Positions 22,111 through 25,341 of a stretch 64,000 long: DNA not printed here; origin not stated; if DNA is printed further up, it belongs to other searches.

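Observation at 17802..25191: SOS-like mutagenesis/repair island: LexA-like repressor, two DnaQ exonuclease paralogs (one fused to GIY-YIG) and a coupled dinB-dnaE2 pair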

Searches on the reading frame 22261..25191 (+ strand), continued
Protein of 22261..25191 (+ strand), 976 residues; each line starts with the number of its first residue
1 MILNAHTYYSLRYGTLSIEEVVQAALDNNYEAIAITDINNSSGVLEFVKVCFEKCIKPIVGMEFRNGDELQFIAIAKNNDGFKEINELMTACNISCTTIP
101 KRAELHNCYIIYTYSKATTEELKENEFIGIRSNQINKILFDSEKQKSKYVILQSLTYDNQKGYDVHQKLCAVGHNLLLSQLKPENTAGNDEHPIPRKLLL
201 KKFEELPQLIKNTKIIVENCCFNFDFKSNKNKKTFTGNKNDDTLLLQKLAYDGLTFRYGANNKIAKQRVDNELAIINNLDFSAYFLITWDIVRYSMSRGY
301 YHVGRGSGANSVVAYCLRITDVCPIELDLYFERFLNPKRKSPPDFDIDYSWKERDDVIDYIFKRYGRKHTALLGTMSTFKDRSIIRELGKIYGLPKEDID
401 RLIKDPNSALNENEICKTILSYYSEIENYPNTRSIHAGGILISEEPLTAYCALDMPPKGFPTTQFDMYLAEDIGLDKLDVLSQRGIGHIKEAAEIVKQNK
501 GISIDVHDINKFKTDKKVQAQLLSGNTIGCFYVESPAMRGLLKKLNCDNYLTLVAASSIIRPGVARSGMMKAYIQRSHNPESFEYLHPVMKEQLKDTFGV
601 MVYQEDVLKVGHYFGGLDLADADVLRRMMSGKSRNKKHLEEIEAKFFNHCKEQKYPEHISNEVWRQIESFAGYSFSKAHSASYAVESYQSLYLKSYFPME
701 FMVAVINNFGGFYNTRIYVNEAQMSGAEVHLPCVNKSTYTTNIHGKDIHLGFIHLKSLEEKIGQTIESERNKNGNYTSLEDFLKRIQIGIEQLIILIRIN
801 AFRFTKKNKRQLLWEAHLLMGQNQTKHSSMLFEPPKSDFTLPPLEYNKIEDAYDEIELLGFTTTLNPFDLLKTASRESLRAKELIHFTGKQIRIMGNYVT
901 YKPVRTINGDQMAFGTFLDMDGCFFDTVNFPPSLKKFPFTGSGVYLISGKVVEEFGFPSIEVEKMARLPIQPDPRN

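Call 45: find_encoding_contigs(protein=P0006, flank=7000, max_places=1)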
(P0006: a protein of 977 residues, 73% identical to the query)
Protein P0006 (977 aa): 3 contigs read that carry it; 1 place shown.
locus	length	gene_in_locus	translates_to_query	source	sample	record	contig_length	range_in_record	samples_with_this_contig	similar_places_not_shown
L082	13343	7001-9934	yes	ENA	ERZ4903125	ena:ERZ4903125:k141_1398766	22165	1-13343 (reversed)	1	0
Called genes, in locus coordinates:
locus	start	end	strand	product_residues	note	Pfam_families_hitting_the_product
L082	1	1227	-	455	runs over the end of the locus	PF00929:RNase_T, PF01541:GIY-YIG (weak), PF27096:UvrC_M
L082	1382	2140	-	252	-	PF01381:HTH_3, PF12844:HTH_19, PF13560:HTH_31, PF00717:Peptidase_S24 (weak)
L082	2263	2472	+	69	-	PF13366:PDDEXK_3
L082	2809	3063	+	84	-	-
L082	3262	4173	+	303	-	-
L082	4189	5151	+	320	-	-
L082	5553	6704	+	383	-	PF00817:IMS, PF21999:IMS_HHH_1, PF11799:IMS_C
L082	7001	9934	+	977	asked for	PF02811:PHP, PF07733:DNA_pol3_alpha, PF17657:DNA_pol3_finger, PF14579:HHH_6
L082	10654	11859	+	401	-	PF01571:GCV_T, PF08669:GCV_T_C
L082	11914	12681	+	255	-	PF04029:2-ph_phosp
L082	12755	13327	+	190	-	-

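Call 46: find_encoding_contigs(protein=P0011, flank=7000, max_places=1)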
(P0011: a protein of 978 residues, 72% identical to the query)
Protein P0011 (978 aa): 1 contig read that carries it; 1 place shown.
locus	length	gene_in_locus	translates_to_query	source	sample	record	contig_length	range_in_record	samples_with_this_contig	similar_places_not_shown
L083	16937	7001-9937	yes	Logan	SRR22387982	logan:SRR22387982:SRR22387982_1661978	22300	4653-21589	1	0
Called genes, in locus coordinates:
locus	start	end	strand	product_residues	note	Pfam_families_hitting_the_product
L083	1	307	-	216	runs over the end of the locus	-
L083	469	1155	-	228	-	-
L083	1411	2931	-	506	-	PF00078:RVT_1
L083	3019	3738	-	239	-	-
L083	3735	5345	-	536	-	PF00078:RVT_1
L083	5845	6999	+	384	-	PF00817:IMS, PF21999:IMS_HHH_1 (weak), PF11799:IMS_C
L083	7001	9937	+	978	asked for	PF02811:PHP, PF07733:DNA_pol3_alpha, PF17657:DNA_pol3_finger, PF14579:HHH_6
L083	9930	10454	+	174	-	-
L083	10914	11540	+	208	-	-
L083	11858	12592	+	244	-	PF02586:SRAP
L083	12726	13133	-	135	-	PF21983:NikA-like (weak)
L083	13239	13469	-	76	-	-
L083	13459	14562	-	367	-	-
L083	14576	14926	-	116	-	-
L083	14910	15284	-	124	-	PF12728:HTH_17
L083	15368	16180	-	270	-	-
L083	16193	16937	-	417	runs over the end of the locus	PF13102:Phage_int_SAM_5, PF00589:Phage_integrase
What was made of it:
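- One distant relative, L083, has the dinB-dnaE2 pair next to RVT genes and an integrase (call 46).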

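Call 47: find_encoding_contigs(protein=P0015, flank=7000, max_places=1)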
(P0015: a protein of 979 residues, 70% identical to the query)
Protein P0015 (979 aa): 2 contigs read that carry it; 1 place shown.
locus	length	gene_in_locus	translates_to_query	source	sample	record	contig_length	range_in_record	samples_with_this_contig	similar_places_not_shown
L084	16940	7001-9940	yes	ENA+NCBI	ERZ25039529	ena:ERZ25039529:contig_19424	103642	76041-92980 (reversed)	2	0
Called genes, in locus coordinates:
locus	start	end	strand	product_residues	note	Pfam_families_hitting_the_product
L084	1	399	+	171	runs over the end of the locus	-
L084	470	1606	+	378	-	-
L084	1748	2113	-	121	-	-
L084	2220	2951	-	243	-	PF02596:DUF169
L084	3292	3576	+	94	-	-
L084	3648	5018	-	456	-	PF00929:RNase_T, PF01541:GIY-YIG (weak), PF27096:UvrC_M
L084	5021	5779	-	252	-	PF01381:HTH_3, PF12844:HTH_19 (weak), PF00717:Peptidase_S24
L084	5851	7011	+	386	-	PF00817:IMS, PF11798:IMS_HHH (weak), PF21999:IMS_HHH_1 (weak), PF11799:IMS_C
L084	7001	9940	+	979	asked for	PF02811:PHP, PF07733:DNA_pol3_alpha, PF17657:DNA_pol3_finger, PF14579:HHH_6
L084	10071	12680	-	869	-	PF08126:Propeptide_C25, PF01364:Peptidase_C25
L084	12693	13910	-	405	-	-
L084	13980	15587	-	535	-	PF06739:SBBP (faint), PF18962:Por_Secre_tail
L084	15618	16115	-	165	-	PF18962:Por_Secre_tail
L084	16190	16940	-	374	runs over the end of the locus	-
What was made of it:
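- On Cho+Exo / Cho-like+Exo nucleases: Orthologs carry Pfam UvrC_M (calls 45, 47).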
